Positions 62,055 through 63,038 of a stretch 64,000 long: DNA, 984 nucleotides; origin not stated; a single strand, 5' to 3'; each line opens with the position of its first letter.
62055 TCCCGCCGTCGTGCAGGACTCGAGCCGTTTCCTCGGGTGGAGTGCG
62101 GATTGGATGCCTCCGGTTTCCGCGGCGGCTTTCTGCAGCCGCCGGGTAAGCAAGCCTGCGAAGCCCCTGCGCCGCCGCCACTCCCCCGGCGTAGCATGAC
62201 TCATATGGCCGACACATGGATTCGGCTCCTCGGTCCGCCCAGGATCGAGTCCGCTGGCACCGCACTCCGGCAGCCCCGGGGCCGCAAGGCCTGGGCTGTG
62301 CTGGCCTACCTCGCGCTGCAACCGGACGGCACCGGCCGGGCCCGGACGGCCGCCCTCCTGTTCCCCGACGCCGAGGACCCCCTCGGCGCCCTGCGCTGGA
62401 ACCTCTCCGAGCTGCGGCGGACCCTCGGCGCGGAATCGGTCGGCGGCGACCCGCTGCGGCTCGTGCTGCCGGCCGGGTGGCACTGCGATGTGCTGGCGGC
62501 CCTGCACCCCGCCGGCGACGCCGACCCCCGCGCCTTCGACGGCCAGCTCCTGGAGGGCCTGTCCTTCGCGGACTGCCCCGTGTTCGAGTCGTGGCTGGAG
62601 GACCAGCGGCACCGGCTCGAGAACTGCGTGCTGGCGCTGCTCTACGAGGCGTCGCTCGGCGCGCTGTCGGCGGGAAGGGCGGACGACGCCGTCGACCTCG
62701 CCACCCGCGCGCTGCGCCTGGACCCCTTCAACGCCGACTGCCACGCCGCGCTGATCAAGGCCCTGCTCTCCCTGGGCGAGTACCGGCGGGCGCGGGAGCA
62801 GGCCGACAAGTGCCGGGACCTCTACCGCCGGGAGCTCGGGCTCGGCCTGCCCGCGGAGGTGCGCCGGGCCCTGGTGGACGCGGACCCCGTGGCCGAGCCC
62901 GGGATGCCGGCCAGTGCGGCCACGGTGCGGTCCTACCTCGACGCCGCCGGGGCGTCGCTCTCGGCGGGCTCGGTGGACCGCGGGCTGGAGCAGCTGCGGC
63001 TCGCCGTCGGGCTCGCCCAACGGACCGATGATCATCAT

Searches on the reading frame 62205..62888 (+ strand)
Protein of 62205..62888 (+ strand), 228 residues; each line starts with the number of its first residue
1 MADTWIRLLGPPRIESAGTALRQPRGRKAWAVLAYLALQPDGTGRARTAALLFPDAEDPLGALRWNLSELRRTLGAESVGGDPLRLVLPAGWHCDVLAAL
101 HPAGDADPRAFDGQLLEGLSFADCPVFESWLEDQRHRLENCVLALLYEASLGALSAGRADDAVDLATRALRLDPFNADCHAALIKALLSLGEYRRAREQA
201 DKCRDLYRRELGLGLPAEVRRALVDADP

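Call 47: search_protein_families(library=pfam, proteins=[window:62205-62888:+], max_evalue=0.001)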
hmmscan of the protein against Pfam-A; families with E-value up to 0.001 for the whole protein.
seq(228 aa): 3 families
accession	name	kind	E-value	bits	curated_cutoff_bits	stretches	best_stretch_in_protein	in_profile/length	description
PF03704.23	BTAD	-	6.1e-10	40.1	22.1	1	111-221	36-140/146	Bacterial transcriptional activator domain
PF14559.12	TPR_19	-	6e-07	30.1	25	1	153-199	1-47/68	Tetratricopeptide repeat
PF07719.23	TPR_2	-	0.00093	19.6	27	0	145-175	3-33/34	Tetratricopeptide repeat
